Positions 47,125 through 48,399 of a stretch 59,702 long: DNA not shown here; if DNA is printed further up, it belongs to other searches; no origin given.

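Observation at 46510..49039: Low-GC accessory islet between ligA and efp: DUF4258-DUF2283-DUF2442 triad, a 324-aa GIY-YIG-like protein and a short AbiEii-like NTase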

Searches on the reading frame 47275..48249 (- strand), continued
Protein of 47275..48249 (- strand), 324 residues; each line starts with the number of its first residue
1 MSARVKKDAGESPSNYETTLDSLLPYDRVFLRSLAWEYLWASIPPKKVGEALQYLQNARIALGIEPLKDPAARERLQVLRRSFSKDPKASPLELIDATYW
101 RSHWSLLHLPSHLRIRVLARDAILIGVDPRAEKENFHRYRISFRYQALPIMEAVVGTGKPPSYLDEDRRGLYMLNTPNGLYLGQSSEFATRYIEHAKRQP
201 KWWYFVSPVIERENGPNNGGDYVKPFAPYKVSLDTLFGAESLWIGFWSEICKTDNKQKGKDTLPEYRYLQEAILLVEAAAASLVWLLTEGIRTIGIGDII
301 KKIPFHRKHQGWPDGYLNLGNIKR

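Call 51: fold_search(model_id=the predicted structure, library=viral)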
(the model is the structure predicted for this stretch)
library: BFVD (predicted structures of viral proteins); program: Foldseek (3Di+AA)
matches with E <= 10: 388; with E <= 0.001: 0
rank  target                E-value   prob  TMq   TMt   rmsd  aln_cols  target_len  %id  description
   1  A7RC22                1.4e-01  0.80  0.23  0.28  12.9       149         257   13  (no name in the UniProt tables at hand)
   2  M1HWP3                1.6e-01  0.25  0.16  0.29  16.6       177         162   10  (no name in the UniProt tables at hand)
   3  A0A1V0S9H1            1.6e-01  0.12  0.16  0.12  20.3       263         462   10  Serine/threonine protein kinase [Catovirus CTV1]
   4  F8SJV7                1.9e-01  0.41  0.18  0.15  18.3       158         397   16  Putative endonuclease [Pseudomonas phage PhiPA3]
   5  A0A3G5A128            2.0e-01  0.12  0.16  0.18  16.8       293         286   13  Uncharacterized protein [Harvfovirus sp.]
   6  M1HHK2                2.4e-01  0.47  0.17  0.15  17.0       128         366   22  (no name in the UniProt tables at hand)
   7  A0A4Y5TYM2            2.5e-01  0.06  0.12  0.13  17.4       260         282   13  (no name in the UniProt tables at hand)
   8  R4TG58                2.8e-01  0.63  0.18  0.28  14.2       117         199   14  (no name in the UniProt tables at hand)
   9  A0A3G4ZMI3            2.8e-01  0.54  0.21  0.13  12.5       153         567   14  Putative BRO-F [Terrestrivirus sp.]
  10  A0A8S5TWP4            3.1e-01  0.87  0.19  0.40   4.9       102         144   17  GIY-YIG nuclease superfamily protein [Siphoviridae sp. ctcx61]
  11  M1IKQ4                3.3e-01  0.38  0.20  0.19  18.5       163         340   16  (no name in the UniProt tables at hand)
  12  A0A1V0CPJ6            4.3e-01  0.20  0.14  0.30  14.5       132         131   12  (no name in the UniProt tables at hand)
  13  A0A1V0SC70            4.3e-01  0.12  0.17  0.21  16.3       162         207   10  Uncharacterized protein [Catovirus CTV1]
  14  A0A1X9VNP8            4.3e-01  0.09  0.12  0.12  13.9       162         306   14  GIY-YIG domain-containing protein [Mimivirus AB-566-O17]
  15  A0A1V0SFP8            5.6e-01  0.28  0.16  0.19  14.5       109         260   16  Putative GIY-YIG superfamily endonuclease [Hokovirus HKV1]
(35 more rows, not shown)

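Call 56: find_related_loci(query=A2, collection=viral_contigs, flank=6000)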
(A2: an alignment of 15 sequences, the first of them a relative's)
Query A2 (299 aa) in viral_contigs; peptide patterns used: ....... (x = any residue, [..] = any of these).
17 stretches matched a pattern, but none encodes a relative of the query by tblastn (E <= 1e-3).

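Call 63: search_dna_similar(query=window:47275-48249:-, collection=plasmids, mode=protein, max_evalue=0.001, max_rows=15)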
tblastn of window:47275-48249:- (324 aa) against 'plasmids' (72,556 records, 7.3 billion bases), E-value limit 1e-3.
No match.

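Call 67: search_protein_families(library=padloc, alignment_id=A1, max_evalue=0.1)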
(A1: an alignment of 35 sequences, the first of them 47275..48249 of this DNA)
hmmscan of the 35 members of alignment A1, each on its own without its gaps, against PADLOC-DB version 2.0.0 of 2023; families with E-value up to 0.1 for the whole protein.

A. member 1, window:47275-48249:- (324 aa): 0 families

B. families by the number of members that match (of 35 scanned): 8 families
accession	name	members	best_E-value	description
PDLC04922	PDC-S14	25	4.4e-06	-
PDLC04925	PDC-S14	21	2.8e-05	-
PDLC04923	PDC-S14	20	0.00021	-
PDLC04924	PDC-S14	3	0.002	-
PDLC03975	UzuA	2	0.029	-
PDLC04031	PD-T4-3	1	1.3e-28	-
PDLC04384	PDC-M06A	1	0.0093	-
PDLC03701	HEase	1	0.028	homing endonuclease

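Call 68: search_protein_families(library=ncbifam, alignment_id=A1, max_evalue=0.1)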
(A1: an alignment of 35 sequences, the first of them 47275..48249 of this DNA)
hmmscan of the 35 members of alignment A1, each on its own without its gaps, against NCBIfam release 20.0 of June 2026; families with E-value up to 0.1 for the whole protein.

A. member 1, window:47275-48249:- (324 aa): 0 families

B. families by the number of members that match (of 35 scanned): 4 families
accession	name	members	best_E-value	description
TIGR01453.1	grpIintron_endo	7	0.014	group I intron endonuclease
NF005906.0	PRK07883.1-4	3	0.011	DEDD exonuclease domain-containing protein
NF005907.0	PRK07883.1-5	1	0.0024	DEDD exonuclease domain-containing protein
TIGR00194.1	uvrC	1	0.098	excinuclease ABC subunit UvrC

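Call 70: search_protein_families(library=pfam, proteins=[L001:6781-7755:-, L001:8898-9251:+, L003:7316-7696:+, L003:8842-9765:-, L005:7248-7622:+, L007:7367-8008:-, L008:1749-2525:+, L008:3068-3397:+, L002:4564-4893:+, L004:9344-10012:+], max_evalue=0.01)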
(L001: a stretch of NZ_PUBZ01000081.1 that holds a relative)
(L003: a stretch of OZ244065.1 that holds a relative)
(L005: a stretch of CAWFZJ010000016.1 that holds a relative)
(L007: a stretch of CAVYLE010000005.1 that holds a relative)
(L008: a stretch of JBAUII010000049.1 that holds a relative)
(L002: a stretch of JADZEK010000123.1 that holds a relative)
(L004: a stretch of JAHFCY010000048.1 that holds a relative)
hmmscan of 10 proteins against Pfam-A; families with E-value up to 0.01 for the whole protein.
L001:6781-7755:- (324 aa): 3 families
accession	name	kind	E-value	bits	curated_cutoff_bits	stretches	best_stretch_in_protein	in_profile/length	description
PF02826.25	2-Hacid_dh_C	-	2.3e-58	197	25.1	1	119-293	2-178/178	D-isomer specific 2-hydroxyacid dehydrogenase, NAD binding domain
PF00389.36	2-Hacid_dh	-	7.4e-14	52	24.6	1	31-321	18-130/134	D-isomer specific 2-hydroxyacid dehydrogenase, catalytic domain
PF03446.21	NAD_binding_2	-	8.7e-05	23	21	1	154-246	2-97/161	NAD binding domain of 6-phosphogluconate dehydrogenase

L001:8898-9251:+ (117 aa): 0 families

L003:7316-7696:+ (126 aa): 1 family
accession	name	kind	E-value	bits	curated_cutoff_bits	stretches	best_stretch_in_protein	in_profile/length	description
PF05168.19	HEPN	-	7.8e-07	29.7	22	1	3-120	3-113/117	HEPN domain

L003:8842-9765:- (307 aa): 0 families

L005:7248-7622:+ (124 aa): 0 families

L007:7367-8008:- (213 aa): 0 families

L008:1749-2525:+ (258 aa): 2 families
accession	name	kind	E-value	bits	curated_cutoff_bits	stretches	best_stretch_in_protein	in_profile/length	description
PF24217.1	DUF7436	-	8.2e-06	26.3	34.2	1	128-250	30-151/153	Family of unknown function (DUF7436)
PF13091.12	PLDc_2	-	0.00081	19.7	27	1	134-246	6-132/132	PLD-like domain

L008:3068-3397:+ (109 aa): 1 family
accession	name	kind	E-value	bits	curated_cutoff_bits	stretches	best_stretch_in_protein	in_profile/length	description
PF02452.23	PemK_toxin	-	7.4e-15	55.5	23.1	1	2-104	1-108/109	PemK-like, MazF-like toxin of type II toxin-antitoxin system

L002:4564-4893:+ (109 aa): 0 families

L004:9344-10012:+ (222 aa): 0 families

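Call 82: search_protein_families(library=padloc, proteins=[P0002, P0003, P0005, P0008, P0009, P0016, P0017, P0024, P0059, window:47275-48249:-], max_evalue=10)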
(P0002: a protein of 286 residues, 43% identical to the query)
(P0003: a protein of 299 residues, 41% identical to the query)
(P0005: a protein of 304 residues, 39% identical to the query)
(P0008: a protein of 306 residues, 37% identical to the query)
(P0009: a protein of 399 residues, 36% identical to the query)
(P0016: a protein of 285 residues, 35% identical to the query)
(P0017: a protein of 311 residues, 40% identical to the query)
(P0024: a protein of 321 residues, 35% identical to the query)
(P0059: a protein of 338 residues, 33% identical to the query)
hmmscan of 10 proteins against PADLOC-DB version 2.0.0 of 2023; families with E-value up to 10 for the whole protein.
P0002 (286 aa): 2 families
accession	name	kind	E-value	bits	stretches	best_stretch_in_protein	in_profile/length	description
PDLC04922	PDC-S14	-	0.0007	16.9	1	137-215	40-115/305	-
PDLC04925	PDC-S14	-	0.011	12.8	1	144-196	58-115/301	-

P0003 (299 aa): 1 family
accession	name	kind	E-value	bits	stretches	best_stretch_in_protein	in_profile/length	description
PDLC04922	PDC-S14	-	0.028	11.7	1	155-186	50-80/305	-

P0005 (304 aa): 1 family
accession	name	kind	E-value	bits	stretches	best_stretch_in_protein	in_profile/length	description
PDLC04922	PDC-S14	-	0.00091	16.6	1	156-247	47-137/305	-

P0008 (306 aa): 2 families
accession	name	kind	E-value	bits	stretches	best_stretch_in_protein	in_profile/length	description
PDLC04925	PDC-S14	-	0.015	12.3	1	164-206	64-112/301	-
PDLC04922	PDC-S14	-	0.028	11.7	1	157-194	45-81/305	-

P0009 (399 aa): 1 family
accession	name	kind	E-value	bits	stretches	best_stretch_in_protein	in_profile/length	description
PDLC04925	PDC-S14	-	0.0086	13.1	1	265-332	61-134/301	-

P0016 (285 aa): 4 families
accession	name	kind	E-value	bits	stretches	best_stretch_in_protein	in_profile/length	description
PDLC04031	PD-T4-3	-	1.3e-28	98.3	1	9-78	25-96/256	-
PDLC04922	PDC-S14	-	0.00041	17.7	1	147-214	48-114/305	-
PDLC04923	PDC-S14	-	0.0028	14.8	1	158-209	87-137/320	-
PDLC04925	PDC-S14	-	0.0061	13.6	1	149-213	63-132/301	-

P0017 (311 aa): 3 families
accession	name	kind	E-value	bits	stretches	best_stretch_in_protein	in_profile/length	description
PDLC04925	PDC-S14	-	9.5e-05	19.5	1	155-187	63-97/301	-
PDLC04923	PDC-S14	-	0.00021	18.5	1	155-187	71-106/320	-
PDLC03701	HEase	-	0.028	12.3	1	156-190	4-36/271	homing endonuclease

P0024 (321 aa): 0 families

P0059 (338 aa): 3 families
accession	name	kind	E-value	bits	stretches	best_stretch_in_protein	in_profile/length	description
PDLC04922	PDC-S14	-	0.0049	14.2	1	179-208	49-78/305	-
PDLC04923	PDC-S14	-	0.054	10.6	1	187-217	85-113/320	-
PDLC04925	PDC-S14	-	0.059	10.3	1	187-214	76-101/301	-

window:47275-48249:- (324 aa): 0 families

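Call 83: find_encoding_contigs(protein=P0002, flank=6000, max_places=3)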
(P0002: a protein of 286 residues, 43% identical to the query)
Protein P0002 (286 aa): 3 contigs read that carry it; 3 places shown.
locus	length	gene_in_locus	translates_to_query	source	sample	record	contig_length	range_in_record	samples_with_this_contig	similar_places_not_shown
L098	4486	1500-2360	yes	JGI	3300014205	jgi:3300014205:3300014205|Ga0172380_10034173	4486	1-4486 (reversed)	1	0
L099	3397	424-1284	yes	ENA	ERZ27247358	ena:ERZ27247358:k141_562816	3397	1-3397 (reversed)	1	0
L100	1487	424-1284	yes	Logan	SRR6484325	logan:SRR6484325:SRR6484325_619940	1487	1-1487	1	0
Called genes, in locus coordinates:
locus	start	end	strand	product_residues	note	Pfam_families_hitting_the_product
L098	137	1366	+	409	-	PF00515:TPR_1, PF13371:TPR_9, PF13414:TPR_11, PF00515:TPR_1, PF13371:TPR_9, PF00515:TPR_1, PF13371:TPR_9, PF13414:TPR_11, +15 more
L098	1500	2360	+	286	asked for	-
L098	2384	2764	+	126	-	-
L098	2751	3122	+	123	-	PF02452:PemK_toxin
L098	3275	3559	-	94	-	PF03992:ABM (weak)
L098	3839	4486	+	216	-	?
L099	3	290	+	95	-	?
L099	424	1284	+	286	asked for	-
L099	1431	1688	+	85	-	-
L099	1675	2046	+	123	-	PF02452:PemK_toxin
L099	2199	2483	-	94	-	PF03992:ABM (weak)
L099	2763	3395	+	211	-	?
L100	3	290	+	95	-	?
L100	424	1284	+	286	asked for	-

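Call 84: find_encoding_contigs(protein=P0003, flank=6000, max_places=2)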
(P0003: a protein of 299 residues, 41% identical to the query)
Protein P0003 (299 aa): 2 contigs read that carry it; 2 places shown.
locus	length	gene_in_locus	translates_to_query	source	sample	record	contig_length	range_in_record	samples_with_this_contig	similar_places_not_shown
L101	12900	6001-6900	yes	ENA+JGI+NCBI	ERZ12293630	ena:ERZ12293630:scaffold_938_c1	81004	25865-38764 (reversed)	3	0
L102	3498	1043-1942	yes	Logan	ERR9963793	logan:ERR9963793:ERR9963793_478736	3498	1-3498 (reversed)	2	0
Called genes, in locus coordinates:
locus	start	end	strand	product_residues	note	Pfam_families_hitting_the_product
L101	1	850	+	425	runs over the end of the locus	-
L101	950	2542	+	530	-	PF08240:ADH_N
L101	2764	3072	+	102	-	PF00338:Ribosomal_S10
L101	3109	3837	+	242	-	PF00297:Ribosomal_L3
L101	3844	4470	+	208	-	PF00573:Ribosomal_L4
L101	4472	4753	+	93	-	PF00276:Ribosomal_L23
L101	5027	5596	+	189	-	-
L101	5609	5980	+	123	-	-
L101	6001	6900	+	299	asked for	-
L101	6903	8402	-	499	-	PF11074:DUF2779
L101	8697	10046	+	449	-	PF00817:IMS, PF11799:IMS_C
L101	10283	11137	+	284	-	PF00181:Ribosomal_L2_N, PF03947:Ribosomal_L2_C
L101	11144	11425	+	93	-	PF00203:Ribosomal_S19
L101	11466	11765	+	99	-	PF00237:Ribosomal_L22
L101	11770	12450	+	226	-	PF07650:KH_2, PF00189:Ribosomal_S3_C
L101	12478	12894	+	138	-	PF00252:Ribosomal_L16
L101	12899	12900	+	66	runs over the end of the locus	PF00831:Ribosomal_L29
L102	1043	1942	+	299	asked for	-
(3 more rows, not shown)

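Call 85: find_encoding_contigs(protein=P0007, flank=6000, max_places=2)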
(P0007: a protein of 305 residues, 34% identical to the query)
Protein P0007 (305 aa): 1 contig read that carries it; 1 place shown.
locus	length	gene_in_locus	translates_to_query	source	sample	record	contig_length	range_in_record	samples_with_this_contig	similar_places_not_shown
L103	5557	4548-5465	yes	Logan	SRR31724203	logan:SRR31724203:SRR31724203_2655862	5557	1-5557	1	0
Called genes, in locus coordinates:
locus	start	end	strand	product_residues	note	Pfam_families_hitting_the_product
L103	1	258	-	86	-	?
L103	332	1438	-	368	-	PF04055:Radical_SAM, PF13186:SPASM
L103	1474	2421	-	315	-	-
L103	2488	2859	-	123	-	-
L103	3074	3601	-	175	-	PF03167:UDG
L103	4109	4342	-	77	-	PF13560:HTH_31, PF12844:HTH_19, PF01381:HTH_3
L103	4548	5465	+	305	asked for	-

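Call 86: find_encoding_contigs(protein=P0010, flank=6000, max_places=2)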
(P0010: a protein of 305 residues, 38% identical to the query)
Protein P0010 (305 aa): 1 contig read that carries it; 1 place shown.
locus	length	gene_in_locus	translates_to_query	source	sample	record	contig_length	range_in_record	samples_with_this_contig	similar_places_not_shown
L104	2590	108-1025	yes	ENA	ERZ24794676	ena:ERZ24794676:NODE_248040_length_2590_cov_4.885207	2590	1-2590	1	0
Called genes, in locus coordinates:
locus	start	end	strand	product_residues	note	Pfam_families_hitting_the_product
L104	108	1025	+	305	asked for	-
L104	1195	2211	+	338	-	-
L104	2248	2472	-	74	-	-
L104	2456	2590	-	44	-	?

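Call 87: find_encoding_contigs(protein=P0013, flank=6000, max_places=2)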
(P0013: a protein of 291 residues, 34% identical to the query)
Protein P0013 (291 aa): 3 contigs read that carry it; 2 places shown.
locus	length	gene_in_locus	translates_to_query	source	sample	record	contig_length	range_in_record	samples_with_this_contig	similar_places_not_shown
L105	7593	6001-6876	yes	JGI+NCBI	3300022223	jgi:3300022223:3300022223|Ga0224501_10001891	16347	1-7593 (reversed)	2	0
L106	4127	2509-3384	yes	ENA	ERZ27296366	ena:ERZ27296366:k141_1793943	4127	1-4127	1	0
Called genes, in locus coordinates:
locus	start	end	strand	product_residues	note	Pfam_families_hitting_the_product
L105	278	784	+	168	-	PF13279:4HBT_2, PF03061:4HBT (faint)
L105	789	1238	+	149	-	PF22381:Staph_reg_Sar_Rot (faint), PF12802:MarR_2 (weak), PF01047:MarR (weak)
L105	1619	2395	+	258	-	PF08239:SH3_3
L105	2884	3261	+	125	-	PF05973:Gp49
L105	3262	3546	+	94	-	PF13560:HTH_31 (weak), PF12844:HTH_19 (weak), PF01381:HTH_3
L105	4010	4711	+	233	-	-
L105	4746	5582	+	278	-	PF16138:DUF4846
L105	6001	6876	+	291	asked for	-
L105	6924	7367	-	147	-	-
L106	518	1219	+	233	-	-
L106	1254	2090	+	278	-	PF16138:DUF4846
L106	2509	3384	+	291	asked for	-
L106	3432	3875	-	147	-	-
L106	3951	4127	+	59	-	?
